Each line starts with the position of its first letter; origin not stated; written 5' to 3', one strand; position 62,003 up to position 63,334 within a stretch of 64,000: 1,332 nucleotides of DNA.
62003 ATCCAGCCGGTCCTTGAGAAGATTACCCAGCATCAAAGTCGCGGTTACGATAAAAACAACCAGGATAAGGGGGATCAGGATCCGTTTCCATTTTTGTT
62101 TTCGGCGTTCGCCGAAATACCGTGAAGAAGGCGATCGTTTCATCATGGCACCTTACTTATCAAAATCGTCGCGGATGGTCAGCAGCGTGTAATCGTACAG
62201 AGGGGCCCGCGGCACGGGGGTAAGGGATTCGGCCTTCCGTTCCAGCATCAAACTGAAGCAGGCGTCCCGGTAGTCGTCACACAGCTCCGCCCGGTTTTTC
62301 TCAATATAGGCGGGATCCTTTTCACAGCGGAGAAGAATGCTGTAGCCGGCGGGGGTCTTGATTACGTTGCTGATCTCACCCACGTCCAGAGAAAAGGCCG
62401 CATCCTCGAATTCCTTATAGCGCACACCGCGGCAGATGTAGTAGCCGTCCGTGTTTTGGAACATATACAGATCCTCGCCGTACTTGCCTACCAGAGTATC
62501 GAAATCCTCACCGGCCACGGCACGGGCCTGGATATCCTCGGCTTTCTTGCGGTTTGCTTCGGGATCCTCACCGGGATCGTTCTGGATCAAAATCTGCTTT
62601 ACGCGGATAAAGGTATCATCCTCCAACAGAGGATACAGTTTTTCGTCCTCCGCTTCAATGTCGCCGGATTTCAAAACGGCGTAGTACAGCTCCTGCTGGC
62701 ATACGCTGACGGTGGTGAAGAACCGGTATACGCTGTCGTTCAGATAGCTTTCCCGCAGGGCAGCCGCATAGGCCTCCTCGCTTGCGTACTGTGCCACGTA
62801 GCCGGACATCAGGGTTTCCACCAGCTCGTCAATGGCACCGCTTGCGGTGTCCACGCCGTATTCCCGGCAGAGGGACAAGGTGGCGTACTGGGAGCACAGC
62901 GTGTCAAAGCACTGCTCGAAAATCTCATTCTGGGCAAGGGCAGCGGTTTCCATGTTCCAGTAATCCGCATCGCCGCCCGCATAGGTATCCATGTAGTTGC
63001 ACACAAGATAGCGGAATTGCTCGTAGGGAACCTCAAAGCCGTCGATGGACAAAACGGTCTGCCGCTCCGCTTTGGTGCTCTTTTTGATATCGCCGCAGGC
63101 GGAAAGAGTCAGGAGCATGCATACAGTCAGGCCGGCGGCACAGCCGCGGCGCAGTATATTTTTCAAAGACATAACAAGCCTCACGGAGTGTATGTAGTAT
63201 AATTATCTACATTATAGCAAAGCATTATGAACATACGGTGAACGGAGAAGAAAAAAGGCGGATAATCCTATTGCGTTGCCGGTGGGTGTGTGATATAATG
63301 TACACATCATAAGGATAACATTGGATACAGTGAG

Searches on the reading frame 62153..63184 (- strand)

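Call 27: search_protein_families(library=pfam, proteins=[window:62153-63184:-], max_evalue=0.001)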
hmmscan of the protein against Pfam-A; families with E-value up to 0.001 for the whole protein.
window:62153-63184:- (343 aa): 3 families
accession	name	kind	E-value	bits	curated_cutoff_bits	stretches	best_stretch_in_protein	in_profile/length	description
PF13616.12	Rotamase_3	-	2.5e-12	47.8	22.5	1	192-283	15-109/116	PPIC-type PPIASE domain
PF00639.27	Rotamase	-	1.5e-10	42.4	21.7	1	199-285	3-94/97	PPIC-type PPIASE domain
PF13145.12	Rotamase_2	-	6.4e-06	27.4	27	1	208-291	31-110/121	PPIC-type PPIASE domain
